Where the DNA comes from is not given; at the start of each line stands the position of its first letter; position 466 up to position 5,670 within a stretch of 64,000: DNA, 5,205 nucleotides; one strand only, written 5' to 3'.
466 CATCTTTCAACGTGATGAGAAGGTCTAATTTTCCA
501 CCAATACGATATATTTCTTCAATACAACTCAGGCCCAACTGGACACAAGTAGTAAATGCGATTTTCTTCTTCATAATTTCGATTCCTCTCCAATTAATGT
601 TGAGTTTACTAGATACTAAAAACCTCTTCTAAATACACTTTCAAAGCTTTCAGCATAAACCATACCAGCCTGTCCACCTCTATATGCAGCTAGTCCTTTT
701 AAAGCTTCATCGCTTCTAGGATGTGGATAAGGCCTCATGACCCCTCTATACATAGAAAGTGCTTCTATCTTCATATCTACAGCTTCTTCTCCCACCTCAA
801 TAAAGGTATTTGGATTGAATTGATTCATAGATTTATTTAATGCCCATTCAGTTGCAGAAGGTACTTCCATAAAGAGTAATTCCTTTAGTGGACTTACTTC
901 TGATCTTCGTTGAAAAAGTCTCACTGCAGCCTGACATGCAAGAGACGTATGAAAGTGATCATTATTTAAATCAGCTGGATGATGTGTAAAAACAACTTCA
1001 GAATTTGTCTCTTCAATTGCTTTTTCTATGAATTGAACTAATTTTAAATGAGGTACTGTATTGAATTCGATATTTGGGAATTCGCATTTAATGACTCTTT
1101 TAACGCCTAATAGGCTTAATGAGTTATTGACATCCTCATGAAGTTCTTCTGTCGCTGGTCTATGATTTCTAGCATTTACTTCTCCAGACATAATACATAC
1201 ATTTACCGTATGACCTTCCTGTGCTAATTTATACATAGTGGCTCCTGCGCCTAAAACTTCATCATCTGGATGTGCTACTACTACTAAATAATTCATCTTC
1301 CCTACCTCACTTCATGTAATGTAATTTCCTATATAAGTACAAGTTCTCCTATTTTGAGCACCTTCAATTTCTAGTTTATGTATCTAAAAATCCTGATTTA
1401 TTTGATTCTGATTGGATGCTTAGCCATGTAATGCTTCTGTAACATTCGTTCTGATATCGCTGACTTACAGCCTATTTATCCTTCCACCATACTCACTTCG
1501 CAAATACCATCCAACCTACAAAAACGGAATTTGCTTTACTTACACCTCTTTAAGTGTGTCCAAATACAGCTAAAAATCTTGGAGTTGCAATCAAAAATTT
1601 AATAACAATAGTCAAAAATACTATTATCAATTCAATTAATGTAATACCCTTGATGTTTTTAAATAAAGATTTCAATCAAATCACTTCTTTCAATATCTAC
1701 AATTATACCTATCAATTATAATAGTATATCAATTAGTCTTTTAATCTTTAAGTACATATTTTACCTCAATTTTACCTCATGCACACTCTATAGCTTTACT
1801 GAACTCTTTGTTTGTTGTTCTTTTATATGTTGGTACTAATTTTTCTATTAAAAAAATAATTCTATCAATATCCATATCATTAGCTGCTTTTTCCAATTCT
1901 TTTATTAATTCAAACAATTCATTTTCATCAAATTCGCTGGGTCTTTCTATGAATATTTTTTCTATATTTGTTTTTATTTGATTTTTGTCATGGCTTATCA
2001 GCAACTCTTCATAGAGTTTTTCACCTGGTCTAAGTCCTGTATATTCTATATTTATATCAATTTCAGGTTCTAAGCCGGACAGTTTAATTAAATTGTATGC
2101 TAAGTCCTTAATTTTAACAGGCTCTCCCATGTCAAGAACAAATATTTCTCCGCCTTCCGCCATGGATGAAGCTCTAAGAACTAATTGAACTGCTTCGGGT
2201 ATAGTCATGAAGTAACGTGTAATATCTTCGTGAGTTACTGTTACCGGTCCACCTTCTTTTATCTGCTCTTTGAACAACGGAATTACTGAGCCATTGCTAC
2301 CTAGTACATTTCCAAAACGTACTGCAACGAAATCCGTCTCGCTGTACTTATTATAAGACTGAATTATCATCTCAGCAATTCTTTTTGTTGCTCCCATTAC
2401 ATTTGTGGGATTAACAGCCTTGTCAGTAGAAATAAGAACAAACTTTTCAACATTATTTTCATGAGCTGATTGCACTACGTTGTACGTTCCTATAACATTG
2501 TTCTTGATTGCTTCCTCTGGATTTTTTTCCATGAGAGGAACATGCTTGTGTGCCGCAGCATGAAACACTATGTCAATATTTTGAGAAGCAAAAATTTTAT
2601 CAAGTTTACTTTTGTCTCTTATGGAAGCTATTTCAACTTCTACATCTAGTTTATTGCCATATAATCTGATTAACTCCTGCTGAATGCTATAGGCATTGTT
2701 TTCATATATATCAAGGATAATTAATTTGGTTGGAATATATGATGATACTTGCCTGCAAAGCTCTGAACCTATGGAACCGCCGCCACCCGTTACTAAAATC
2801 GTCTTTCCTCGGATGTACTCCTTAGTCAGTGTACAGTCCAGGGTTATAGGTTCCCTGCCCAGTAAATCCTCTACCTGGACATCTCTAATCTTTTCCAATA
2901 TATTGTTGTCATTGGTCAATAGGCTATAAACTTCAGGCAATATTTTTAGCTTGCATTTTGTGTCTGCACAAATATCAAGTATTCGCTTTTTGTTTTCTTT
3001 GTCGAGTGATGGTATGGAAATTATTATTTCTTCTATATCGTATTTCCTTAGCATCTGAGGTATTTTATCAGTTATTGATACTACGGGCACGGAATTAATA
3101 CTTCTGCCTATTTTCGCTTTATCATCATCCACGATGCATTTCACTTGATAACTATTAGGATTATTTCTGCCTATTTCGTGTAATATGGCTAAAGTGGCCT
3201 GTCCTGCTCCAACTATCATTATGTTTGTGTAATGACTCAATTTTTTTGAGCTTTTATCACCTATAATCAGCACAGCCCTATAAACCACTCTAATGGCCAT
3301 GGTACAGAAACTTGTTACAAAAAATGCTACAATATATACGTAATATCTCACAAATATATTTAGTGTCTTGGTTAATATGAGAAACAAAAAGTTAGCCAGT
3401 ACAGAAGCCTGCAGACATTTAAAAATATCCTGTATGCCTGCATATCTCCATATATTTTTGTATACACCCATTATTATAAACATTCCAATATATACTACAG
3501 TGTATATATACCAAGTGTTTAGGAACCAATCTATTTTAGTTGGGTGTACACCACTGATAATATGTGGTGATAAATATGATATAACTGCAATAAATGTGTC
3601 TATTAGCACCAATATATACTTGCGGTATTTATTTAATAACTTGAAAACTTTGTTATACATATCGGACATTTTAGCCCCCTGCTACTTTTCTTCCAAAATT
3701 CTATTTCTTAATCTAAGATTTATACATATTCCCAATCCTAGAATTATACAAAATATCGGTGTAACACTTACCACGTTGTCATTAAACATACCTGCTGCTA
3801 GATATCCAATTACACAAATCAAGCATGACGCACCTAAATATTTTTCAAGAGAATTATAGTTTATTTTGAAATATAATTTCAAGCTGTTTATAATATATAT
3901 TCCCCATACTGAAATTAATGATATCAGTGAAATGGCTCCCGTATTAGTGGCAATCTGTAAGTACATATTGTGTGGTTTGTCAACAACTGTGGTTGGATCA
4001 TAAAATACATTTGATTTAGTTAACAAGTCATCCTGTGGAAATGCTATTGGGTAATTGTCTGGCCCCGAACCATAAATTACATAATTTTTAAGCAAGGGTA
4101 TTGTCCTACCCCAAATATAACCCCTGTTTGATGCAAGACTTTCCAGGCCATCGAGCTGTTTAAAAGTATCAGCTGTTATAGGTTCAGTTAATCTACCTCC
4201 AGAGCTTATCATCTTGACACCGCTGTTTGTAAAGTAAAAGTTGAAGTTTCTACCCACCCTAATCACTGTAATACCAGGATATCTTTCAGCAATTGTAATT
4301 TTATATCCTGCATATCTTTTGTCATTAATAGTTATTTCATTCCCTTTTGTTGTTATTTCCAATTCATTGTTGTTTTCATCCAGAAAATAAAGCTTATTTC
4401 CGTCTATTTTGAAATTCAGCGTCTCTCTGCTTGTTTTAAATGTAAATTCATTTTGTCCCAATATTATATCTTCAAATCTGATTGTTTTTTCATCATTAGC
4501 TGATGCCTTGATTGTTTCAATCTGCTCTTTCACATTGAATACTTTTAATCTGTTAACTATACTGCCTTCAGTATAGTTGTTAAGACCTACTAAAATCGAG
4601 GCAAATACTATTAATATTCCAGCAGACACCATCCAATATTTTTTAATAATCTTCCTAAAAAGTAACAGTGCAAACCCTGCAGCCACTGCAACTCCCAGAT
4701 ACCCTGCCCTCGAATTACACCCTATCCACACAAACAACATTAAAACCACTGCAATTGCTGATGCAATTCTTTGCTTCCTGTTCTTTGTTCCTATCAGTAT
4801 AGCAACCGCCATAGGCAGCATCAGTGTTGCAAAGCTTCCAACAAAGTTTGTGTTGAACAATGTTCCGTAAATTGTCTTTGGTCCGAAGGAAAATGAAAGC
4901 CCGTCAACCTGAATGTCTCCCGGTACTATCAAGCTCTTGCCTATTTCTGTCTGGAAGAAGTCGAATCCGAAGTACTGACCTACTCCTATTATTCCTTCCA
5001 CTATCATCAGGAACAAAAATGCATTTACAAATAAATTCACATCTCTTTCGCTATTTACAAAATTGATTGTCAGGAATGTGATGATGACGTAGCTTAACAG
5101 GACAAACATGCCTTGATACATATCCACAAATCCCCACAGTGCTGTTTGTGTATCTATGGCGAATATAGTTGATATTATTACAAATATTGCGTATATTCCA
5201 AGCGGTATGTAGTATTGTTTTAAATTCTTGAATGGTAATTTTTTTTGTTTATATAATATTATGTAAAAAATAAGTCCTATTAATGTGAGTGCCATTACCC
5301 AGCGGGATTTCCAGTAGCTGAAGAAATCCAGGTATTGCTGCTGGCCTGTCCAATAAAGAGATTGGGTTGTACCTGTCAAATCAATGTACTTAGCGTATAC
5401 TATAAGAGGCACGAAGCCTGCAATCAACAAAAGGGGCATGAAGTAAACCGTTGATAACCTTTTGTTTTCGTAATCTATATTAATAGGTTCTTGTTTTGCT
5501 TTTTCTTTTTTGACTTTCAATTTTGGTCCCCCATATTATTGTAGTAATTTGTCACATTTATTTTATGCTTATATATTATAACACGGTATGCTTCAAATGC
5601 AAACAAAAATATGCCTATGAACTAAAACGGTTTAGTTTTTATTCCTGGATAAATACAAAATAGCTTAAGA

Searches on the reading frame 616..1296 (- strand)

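Call 13: search_protein_families(library=pfam, proteins=[window:616-1296:-], max_evalue=0.001)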
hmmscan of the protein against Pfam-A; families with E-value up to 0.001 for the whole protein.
window:616-1296:- (226 aa): 1 family
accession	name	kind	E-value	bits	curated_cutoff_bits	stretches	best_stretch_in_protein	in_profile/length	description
PF02585.22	PIG-L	-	5.1e-20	72.7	28.2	1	4-124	1-128/129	GlcNAc-PI de-N-acetylase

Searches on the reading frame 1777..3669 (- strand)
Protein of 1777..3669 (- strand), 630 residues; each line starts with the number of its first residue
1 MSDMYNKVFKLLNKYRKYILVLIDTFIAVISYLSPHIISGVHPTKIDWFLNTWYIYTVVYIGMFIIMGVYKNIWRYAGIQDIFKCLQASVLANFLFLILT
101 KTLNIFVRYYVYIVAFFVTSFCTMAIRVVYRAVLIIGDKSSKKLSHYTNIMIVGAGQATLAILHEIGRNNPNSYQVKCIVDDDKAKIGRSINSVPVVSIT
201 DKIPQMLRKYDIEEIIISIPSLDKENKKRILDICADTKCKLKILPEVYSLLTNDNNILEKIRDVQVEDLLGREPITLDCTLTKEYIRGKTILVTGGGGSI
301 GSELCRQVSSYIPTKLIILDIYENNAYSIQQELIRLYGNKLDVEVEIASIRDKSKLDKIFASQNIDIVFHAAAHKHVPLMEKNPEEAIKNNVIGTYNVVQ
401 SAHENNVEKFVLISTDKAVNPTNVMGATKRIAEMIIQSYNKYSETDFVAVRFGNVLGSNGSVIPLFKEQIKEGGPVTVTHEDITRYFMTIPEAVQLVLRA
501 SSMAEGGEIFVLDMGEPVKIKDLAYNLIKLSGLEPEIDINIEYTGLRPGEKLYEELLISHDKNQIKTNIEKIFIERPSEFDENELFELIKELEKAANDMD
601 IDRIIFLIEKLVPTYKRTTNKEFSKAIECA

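Call 13: search_protein_families(library=pfam, proteins=[window:1777-3669:-], max_evalue=0.001)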
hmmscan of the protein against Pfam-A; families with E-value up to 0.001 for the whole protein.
window:1777-3669:- (630 aa): 11 families
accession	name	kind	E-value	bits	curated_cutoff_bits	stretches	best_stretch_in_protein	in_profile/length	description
PF02719.21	Polysacc_synt_2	-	1.5e-124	415.4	20.2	1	291-574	1-290/293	Polysaccharide biosynthesis protein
PF01370.27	Epimerase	-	4.6e-29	102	20.9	1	291-510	1-237/240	NAD dependent epimerase/dehydratase family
PF16363.11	GDP_Man_Dehyd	-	1.7e-18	67.7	27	1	292-524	1-259/332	GDP-mannose 4,6 dehydratase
PF13727.12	CoA_binding_3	-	1.3e-14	55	25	1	68-245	4-175/175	CoA-binding domain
PF04321.23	RmlD_sub_bind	-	3.4e-13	49.8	27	1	290-478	2-175/287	RmlD substrate binding domain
PF01073.25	3Beta_HSD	-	6.7e-12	45.5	22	1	292-422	1-123/280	3-beta hydroxysteroid dehydrogenase/isomerase family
PF07993.18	NAD_binding_4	-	5.4e-08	32.7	20.1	1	362-422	86-143/258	Male sterility protein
PF08659.16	KR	-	2.6e-05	24.7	22.6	1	290-414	2-135/180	KR domain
PF02629.25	CoA_binding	-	0.00015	22.8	22.3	1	148-221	4-73/97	CoA binding domain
PF00106.31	adh_short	-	0.00017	21.6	26.6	1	289-404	1-121/195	short chain dehydrogenase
PF13460.12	NAD_binding_10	-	0.00022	21.6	27.2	1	342-456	40-147/184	NAD(P)H-binding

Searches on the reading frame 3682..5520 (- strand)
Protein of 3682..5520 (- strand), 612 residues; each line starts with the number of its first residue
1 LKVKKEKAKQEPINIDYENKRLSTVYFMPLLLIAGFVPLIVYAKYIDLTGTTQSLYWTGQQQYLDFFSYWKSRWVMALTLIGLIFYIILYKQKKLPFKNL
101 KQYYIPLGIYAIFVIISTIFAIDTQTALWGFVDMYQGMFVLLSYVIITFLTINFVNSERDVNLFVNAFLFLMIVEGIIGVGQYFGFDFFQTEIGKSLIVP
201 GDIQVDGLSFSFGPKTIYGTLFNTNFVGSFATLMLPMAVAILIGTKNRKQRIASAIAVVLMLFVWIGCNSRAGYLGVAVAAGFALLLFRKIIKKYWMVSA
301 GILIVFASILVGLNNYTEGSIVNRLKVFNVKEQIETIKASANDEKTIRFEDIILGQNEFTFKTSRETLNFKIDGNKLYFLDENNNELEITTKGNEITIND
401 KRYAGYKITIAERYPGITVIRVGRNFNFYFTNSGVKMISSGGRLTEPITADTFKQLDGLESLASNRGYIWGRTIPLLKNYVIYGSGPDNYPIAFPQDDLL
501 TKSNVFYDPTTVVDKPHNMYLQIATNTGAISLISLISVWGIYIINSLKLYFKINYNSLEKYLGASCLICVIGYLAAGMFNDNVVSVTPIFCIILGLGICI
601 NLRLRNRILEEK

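Call 13: search_protein_families(library=pfam, proteins=[window:3682-5520:-], max_evalue=0.001)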
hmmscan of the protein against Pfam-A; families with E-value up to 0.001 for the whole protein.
window:3682-5520:- (612 aa): 1 family
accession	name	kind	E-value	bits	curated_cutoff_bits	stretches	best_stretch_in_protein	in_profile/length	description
PF04932.20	Wzy_C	-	1e-13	51.8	31.7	2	452-535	74-148/149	O-Antigen ligase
